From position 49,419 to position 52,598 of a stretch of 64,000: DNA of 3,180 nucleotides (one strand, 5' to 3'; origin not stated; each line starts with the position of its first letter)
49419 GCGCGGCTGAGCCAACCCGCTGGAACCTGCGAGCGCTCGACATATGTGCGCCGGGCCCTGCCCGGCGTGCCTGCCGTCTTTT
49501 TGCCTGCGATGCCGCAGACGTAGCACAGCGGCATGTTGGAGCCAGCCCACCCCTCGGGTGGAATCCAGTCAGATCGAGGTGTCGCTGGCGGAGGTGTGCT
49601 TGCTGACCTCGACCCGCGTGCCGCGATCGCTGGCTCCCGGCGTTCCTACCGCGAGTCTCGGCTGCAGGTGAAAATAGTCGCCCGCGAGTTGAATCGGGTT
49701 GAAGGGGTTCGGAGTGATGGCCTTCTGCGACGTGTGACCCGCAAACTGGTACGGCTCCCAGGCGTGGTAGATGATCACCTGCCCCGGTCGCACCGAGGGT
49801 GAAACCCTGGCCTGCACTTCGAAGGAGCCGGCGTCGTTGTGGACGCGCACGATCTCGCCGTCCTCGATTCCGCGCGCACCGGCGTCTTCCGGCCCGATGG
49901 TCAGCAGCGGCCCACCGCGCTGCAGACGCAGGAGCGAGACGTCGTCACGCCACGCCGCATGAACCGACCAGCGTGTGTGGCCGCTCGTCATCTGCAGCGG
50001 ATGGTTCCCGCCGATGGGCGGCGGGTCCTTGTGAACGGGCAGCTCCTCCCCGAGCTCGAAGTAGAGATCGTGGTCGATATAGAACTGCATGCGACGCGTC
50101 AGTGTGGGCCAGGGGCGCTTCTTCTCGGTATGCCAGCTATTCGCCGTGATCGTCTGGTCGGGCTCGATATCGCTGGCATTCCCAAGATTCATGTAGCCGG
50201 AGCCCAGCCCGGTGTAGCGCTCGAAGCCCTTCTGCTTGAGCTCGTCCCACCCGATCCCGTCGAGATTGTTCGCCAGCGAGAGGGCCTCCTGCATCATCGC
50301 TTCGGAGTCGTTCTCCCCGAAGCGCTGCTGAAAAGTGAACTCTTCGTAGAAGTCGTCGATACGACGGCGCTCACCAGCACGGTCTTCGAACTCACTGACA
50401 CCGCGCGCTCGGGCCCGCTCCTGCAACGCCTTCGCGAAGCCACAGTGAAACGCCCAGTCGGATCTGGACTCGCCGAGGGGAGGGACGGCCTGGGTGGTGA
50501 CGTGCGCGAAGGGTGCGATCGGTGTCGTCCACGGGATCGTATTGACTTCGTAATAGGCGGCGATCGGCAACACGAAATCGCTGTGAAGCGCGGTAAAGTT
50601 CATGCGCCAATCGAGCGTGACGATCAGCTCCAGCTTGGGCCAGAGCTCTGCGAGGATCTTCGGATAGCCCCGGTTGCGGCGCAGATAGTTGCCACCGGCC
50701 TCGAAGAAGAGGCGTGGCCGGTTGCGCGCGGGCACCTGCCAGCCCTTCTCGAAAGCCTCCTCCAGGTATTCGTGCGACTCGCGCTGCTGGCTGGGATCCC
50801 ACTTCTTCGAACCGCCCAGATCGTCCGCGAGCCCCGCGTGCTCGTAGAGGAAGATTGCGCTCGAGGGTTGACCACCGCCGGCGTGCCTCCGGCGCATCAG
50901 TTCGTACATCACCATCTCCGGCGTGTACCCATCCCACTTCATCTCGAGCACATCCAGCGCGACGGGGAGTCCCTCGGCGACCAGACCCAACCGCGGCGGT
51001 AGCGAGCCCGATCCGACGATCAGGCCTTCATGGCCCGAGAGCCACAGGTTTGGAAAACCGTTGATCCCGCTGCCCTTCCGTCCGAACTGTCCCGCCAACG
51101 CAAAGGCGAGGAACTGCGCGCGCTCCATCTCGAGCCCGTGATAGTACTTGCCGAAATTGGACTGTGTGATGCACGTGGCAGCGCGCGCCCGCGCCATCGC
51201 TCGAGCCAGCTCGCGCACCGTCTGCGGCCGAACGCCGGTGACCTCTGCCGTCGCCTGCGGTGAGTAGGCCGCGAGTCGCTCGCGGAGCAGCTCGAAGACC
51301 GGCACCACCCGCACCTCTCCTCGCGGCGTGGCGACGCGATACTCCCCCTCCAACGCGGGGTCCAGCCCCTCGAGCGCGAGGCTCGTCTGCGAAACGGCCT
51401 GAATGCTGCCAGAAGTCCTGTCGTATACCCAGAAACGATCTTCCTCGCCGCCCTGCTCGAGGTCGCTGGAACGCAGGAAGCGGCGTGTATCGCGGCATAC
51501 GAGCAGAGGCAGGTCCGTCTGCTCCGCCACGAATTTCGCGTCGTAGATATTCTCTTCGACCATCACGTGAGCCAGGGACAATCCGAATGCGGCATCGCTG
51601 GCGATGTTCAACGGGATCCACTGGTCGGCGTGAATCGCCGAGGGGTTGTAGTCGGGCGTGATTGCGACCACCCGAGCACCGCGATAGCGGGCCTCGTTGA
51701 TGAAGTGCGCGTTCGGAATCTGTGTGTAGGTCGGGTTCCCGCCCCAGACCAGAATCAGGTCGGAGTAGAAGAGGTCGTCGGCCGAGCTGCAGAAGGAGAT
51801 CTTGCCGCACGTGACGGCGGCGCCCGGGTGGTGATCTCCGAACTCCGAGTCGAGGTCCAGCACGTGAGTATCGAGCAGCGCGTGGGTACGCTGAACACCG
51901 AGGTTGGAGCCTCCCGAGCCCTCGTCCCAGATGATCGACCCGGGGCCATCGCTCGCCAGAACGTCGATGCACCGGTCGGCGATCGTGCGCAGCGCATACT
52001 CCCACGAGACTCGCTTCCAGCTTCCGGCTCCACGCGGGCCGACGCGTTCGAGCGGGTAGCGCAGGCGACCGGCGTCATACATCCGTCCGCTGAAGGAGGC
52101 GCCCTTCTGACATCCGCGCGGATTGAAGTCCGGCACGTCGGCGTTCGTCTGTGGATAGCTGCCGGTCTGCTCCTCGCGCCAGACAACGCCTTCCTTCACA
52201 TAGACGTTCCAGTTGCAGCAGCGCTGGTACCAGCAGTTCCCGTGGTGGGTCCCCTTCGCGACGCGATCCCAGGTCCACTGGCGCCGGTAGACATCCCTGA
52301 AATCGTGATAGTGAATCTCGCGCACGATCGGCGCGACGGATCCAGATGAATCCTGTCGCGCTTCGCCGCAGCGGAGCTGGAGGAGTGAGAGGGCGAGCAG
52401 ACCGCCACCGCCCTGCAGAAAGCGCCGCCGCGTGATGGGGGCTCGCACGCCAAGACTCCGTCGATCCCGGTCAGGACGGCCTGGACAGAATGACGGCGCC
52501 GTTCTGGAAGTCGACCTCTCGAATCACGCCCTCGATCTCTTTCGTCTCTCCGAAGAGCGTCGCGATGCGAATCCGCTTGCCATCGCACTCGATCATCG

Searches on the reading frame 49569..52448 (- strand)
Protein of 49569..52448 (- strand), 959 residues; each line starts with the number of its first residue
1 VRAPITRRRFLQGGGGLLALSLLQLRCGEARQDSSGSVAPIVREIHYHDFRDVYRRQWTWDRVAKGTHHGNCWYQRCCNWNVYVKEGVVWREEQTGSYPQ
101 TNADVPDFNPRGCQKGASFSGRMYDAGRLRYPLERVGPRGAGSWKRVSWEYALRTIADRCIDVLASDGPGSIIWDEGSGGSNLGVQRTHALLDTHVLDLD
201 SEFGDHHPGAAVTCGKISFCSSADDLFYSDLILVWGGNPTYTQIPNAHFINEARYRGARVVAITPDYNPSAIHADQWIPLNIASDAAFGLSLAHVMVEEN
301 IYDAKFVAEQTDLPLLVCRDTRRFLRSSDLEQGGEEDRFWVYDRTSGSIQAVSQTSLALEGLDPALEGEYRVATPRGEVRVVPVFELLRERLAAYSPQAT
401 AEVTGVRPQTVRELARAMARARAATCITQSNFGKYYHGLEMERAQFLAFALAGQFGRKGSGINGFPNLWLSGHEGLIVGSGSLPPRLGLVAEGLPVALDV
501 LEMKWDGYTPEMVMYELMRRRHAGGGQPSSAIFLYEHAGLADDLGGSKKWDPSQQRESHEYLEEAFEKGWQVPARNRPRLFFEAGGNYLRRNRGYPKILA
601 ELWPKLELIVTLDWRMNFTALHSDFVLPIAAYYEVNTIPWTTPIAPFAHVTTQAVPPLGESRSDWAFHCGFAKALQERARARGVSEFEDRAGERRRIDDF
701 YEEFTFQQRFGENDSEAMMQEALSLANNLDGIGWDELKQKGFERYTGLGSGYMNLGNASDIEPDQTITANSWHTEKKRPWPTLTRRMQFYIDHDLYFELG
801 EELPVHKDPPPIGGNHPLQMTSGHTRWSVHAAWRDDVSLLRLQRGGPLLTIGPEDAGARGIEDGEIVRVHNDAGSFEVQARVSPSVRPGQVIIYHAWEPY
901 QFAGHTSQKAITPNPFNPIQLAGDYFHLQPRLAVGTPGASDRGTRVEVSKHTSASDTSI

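Call 6: search_protein_families(library=pfam, proteins=[window:49569-52448:-], max_evalue=0.01)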
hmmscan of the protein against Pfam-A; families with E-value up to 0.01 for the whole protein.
window:49569-52448:- (959 aa): 2 families
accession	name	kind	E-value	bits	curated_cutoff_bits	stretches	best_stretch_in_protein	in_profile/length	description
PF00384.28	Molybdopterin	-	2.9e-32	112.5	24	1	128-669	1-348/353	Molybdopterin oxidoreductase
PF01568.27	Molydop_binding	-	5.7e-19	68.6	26.8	1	818-914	1-95/110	Molydopterin dinucleotide binding domain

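Call 7: search_protein_families(library=ncbifam, proteins=[window:49569-52448:-], max_evalue=0.01)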
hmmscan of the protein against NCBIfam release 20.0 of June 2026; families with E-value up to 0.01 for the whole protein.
window:49569-52448:- (959 aa): 23 families
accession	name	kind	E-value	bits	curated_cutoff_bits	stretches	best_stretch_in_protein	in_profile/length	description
TIGR03479.1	DMSO_red_II_alp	subfamily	4.4e-267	888.7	984.75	1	7-948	1-912/913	molybdopterin-dependent oxidoreductase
NF042978.1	EthbenzDh_ebdA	equivalog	5e-196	653.4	2000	1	7-950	21-976/977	ethylbenzene dehydrogenase subunit alpha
TIGR01580.1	narG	equivalog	1.1e-79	268.4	1084.15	4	48-135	29-114/1235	nitrate reductase subunit alpha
TIGR02166.1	dmsA_ynfE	subfamily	2.3e-51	174.8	777.7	3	77-308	56-296/794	DMSO/selenate family reductase complex A subunit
TIGR01591.1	Fdh-alpha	equivalog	1.1e-40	139.4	666.25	4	77-311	9-238/672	formate dehydrogenase subunit alpha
NF012032.0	PRK15488.1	equivalog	1.9e-37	128.7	694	2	98-310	68-280/759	thiosulfate reductase PhsA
NF041884.1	selenate_YnfF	exception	3.5e-35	121.1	1650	2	70-307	52-295/798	selenate/tellurate reductase subunit YnfF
NF041885.1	selenate_YnfE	exception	7.5e-34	116.6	1675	2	59-308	44-303/805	selenate/tellurate reductase subunit YnfE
TIGR00509.1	bisC_fam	subfamily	9.6e-32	110.1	1017.55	3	814-897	623-708/772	molybdopterin guanine dinucleotide-containing S/N-oxide reductase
NF011566.1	PRK14990.1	exception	1.2e-31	109.6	1600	2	108-308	99-316/814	dimethylsulfoxide reductase subunit A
NF047855.1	AssmNtatRedNasC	equivalog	1.6e-23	82.9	1100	2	93-312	42-264/708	assimilatory nitrate reductase catalytic subunit NasC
NF011682.0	PRK15102.1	equivalog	4.7e-21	74.6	909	2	815-897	679-764/829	trimethylamine-N-oxide reductase TorA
TIGR02164.1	torA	equivalog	1.9e-20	72.6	1465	2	813-897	673-760/824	trimethylamine-N-oxide reductase TorA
NF041513.1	formate_DH_Act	exception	2.8e-19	68.5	1400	1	212-498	196-499/1067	formate dehydrogenase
TIGR01553.1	formate-DH-alph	equivalog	1.6e-18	65.9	814.2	1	223-464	216-442/1009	formate dehydrogenase-N subunit alpha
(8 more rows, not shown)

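Call 12: search_solved_structures(query=window:49569-52448:-, max_evalue=1e-20, show_alignments=1)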
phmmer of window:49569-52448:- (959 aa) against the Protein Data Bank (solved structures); distinct sequences matched with E-value up to 1e-20: 13.
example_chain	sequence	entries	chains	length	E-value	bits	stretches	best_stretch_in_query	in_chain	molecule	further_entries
2ivf_A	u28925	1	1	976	4.3e-192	643.8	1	7-950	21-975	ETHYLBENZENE DEHYDROGENASE ALPHA-SUBUNIT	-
4ydd_A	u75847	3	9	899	1.2e-149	503.4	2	45-347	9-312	DMSO reductase family type II enzyme, molybdopterin subunit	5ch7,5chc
5e7o_A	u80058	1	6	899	9.3e-149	500.4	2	45-347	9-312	DMSO reductase family type II enzyme, molybdopterin subunit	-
1r27_A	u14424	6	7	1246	1.2e-67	231.9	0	48-135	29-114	Respiratory nitrate reductase 1 alpha chain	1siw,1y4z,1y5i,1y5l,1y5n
1q16_A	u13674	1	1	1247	1.2e-67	231.9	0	48-135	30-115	Respiratory nitrate reductase 1 alpha chain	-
3egw_A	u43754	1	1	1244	1.3e-67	231.8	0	48-135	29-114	Respiratory nitrate reductase 1 alpha chain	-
3ir7_A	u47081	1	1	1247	1.9e-67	231.2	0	48-135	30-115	Respiratory nitrate reductase 1 alpha chain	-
3ir6_A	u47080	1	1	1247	1.8e-66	228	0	48-135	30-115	Respiratory nitrate reductase 1 alpha chain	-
3ir5_A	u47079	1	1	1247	4.7e-66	226.6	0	48-135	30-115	Respiratory nitrate reductase 1 alpha chain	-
7b04_B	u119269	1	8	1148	1.4e-39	139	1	203-473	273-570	Nitrite oxidoreductase subunit A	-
1aa6_A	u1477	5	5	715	7.6e-25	90.2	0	128-312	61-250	FORMATE DEHYDROGENASE H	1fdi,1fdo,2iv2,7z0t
9vap_A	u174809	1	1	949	5.3e-23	84.1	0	91-307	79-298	Formate dehydrogenase molybdopterin-binding subunit FdhA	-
1eu1_A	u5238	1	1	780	7.8e-21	76.9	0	812-896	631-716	DIMETHYL SULFOXIDE REDUCTASE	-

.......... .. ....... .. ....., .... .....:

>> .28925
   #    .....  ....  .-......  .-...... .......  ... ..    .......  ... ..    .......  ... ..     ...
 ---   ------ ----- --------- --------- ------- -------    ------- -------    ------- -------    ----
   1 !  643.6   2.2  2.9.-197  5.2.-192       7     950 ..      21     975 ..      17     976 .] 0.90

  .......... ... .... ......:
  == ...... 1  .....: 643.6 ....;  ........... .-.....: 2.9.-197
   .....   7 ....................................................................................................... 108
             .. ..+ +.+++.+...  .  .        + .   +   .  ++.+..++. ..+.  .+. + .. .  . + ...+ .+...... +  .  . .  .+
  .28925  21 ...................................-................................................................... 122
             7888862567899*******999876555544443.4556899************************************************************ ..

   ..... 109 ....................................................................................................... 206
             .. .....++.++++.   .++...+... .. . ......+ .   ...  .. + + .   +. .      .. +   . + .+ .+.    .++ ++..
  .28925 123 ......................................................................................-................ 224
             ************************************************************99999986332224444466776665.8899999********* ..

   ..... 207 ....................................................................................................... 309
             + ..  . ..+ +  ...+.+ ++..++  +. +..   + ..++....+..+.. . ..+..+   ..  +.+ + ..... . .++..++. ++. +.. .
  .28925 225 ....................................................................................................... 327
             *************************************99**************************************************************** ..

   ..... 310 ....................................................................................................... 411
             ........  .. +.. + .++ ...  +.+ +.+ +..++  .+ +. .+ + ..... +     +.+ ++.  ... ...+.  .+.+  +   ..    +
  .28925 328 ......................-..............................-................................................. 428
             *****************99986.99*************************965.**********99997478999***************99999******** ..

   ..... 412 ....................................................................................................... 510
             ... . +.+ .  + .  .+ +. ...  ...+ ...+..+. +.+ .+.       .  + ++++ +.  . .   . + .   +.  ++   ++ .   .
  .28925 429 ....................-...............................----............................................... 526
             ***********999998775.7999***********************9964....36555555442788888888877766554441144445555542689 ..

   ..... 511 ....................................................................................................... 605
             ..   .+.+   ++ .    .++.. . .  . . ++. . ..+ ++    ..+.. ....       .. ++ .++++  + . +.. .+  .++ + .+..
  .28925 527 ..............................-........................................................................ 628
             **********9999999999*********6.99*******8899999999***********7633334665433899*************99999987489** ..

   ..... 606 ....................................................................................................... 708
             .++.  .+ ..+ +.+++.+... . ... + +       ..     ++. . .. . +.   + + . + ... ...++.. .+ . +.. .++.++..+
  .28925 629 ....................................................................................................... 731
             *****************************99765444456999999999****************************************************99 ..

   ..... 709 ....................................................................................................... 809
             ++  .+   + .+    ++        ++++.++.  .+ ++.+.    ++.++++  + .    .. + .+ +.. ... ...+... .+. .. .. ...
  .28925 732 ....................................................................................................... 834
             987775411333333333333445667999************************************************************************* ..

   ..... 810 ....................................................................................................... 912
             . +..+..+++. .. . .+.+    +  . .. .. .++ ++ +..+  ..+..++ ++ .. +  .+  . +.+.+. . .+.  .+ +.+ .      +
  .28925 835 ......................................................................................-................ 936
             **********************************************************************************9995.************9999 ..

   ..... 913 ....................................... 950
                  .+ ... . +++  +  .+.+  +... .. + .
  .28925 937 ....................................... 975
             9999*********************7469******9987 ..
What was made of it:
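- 52110..52247 (-): Copy 2 FS0 ligand region: His68-x3-Cys72-x5-Cys78 ... Cys113. Alignment to EbdA (call 12).
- The EbdA His192 loop is deleted (call 12).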

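Call 21: find_homologous_proteins(query=window:49569-52448:-, max_evalue=1e-50)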
Query window:49569-52448:- (959 aa): 1724 proteins with E <= 1e-50 among 8000 candidates; the best 120 are listed.
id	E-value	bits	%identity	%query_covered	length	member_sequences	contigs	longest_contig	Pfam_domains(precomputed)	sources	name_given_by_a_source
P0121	0.0e+0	2272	100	100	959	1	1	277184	PF00384.28,PF01568.28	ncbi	-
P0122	0.0e+0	1828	79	99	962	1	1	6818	PF00384.28,PF01568.28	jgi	jgi:DMSO reductase family type II enzyme molybdopterin subunit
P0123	0.0e+0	1726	75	99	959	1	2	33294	PF00384.28,PF01568.28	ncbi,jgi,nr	ncbi:MAG: molybdopterin-dependent oxidoreductase [Deltaproteobacteria bacterium]|nr:molybdopterin-de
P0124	0.0e+0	1718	76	99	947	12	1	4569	PF00384.28,PF01568.28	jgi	jgi:DMSO reductase family type II enzyme molybdopterin subunit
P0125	0.0e+0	1696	73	100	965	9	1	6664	PF00384.28,PF01568.28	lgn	-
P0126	0.0e+0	1679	73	99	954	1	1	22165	PF00384.28,PF01568.28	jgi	-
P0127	0.0e+0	1675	73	100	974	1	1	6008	PF00384.28,PF01568.28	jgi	-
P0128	0.0e+0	1675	72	99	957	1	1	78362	PF00384.28,PF01568.28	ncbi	-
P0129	0.0e+0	1674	73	99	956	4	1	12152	PF00384.28,PF01568.28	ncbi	-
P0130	0.0e+0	1673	73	99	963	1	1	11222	PF00384.28,PF01568.28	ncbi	-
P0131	0.0e+0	1672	73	99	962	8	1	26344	PF00384.28,PF01568.28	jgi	-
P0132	0.0e+0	1667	74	99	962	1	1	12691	PF00384.28,PF01568.28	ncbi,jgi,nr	ncbi:MAG: molybdopterin-dependent oxidoreductase [Deltaproteobacteria bacterium]|nr:molybdopterin-de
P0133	0.0e+0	1660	74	99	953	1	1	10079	PF00384.28,PF01568.28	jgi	jgi:DMSO reductase family type II enzyme molybdopterin subunit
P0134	0.0e+0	1657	73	99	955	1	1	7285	PF00384.28,PF01568.28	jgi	-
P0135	0.0e+0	1592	69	99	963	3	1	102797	PF00384.28,PF01568.28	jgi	jgi:DMSO reductase family type II enzyme molybdopterin subunit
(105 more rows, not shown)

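Call 22: find_encoding_contigs(protein=P0121, flank=10000, max_places=2)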
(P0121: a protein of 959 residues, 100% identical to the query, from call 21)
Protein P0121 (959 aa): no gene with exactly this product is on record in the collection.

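Call 23: find_encoding_contigs(protein=P0128, flank=10000, max_places=2)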
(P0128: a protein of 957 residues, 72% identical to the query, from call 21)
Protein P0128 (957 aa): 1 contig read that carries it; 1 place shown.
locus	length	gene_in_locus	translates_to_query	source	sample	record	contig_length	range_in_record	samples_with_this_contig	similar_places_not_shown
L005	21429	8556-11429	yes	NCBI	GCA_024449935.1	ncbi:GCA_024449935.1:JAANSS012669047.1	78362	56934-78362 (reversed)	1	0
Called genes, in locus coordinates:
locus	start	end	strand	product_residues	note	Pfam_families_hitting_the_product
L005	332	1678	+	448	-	PF05369:MtmB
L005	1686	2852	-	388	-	PF00196:GerE (weak)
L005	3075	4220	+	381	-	PF06050:HGD-D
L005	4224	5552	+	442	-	PF06050:HGD-D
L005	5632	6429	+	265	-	PF01869:BcrAD_BadFG, PF02782:FGGY_C (weak)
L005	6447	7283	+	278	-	PF03598:CdhC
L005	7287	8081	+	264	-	PF00142:Fer4_NifH (faint), PF01656:CbiA, PF02374:ArsA_ATPase, PF06564:CBP_BcsQ, PF10609:ParA (weak), PF13614:AAA_31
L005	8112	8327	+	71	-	PF26551:DUF8180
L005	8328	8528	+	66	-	PF10133:CooT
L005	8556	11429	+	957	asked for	PF00384:Molybdopterin, PF01568:Molydop_binding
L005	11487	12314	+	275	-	PF00106:adh_short, PF08659:KR, PF13561:adh_short_C2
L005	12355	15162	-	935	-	PF00384:Molybdopterin, PF01568:Molydop_binding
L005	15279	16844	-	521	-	PF01565:FAD_binding_4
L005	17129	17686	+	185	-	-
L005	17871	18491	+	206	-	PF04264:YceI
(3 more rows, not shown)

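Call 24: find_encoding_contigs(protein=P0123, flank=10000, max_places=2)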
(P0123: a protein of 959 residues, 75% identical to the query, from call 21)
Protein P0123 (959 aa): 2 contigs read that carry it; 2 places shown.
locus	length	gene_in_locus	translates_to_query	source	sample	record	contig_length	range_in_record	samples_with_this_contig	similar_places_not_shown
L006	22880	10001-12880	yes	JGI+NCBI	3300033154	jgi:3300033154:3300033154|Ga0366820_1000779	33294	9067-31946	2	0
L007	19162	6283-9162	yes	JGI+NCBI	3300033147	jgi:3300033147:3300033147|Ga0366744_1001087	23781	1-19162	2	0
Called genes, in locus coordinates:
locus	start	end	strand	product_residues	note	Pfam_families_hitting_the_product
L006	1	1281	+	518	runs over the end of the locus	PF00501:AMP-binding, PF13193:AMP-binding_C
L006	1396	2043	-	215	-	-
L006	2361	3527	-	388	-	PF00196:GerE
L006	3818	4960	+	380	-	PF06050:HGD-D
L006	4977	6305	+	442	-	PF06050:HGD-D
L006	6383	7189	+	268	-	PF01869:BcrAD_BadFG, PF02782:FGGY_C (weak)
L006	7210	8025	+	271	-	PF03598:CdhC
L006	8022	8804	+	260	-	PF00142:Fer4_NifH (faint), PF01656:CbiA, PF02374:ArsA_ATPase, PF06564:CBP_BcsQ, PF10609:ParA (faint), PF13614:AAA_31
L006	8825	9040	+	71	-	PF26551:DUF8180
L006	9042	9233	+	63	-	PF10133:CooT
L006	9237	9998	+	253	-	-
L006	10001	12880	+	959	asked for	PF00384:Molybdopterin, PF01568:Molydop_binding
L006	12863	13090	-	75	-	PF24696:UGSC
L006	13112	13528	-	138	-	PF24696:UGSC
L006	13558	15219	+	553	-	-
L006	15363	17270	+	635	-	PF12228:DUF3604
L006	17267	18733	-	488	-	-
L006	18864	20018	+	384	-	PF02931:Neur_chan_LBD, PF02932:Neur_chan_memb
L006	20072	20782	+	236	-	-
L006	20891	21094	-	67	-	PF00313:CSD, PF08206:OB_RNB (weak)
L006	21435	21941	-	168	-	PF13590:DUF4136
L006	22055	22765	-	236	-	PF13489:Methyltransf_23, PF01209:Ubie_methyltran, PF13649:Methyltransf_25, PF13847:Methyltransf_31, PF08241:Methyltransf_11, PF08242:Methyltransf_12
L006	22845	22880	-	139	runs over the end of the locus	PF00583:Acetyltransf_1, PF13508:Acetyltransf_7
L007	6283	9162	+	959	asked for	PF00384:Molybdopterin, PF01568:Molydop_binding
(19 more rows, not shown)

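Call 36: find_related_loci(query=window:49569-52448:-, collection=metagenome_contigs, flank=10000)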
Query window:49569-52448:- (959 aa) in metagenome_contigs; peptide patterns used: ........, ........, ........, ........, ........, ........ (x = any residue, [..] = any of these).
456 stretches matched a pattern; 429 encode a relative of the query (tblastn E <= 1e-3); the best 80 are kept; 79 distinct loci.
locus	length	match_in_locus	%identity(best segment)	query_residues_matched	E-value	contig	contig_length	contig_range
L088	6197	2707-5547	59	5-950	0e+0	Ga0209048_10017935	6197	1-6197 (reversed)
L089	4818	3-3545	58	1-950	0e+0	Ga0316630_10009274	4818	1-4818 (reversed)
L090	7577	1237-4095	57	1-950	0e+0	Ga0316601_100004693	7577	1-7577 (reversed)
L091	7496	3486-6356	57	1-950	0e+0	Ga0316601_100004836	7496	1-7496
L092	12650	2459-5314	59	5-950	0e+0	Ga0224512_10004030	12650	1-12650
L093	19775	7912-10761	60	5-948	0e+0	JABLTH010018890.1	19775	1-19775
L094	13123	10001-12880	56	3-948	0e+0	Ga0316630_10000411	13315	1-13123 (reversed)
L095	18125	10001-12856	59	5-950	0e+0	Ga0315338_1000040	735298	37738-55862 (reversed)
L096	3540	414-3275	58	3-950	0e+0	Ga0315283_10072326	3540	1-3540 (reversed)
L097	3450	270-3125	57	5-950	0e+0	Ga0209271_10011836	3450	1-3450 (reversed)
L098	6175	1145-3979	56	5-950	0e+0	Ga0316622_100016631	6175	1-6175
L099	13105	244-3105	55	1-948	0e+0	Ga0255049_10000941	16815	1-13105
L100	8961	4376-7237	55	1-948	0e+0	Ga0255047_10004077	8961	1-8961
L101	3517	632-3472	58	5-950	0e+0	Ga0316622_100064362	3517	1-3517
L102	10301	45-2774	57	45-950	0e+0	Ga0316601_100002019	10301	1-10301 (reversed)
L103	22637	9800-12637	52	3-950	0e+0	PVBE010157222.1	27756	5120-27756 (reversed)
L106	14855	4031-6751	51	47-950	0e+0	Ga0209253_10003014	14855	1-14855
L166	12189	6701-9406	42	44-950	0e+0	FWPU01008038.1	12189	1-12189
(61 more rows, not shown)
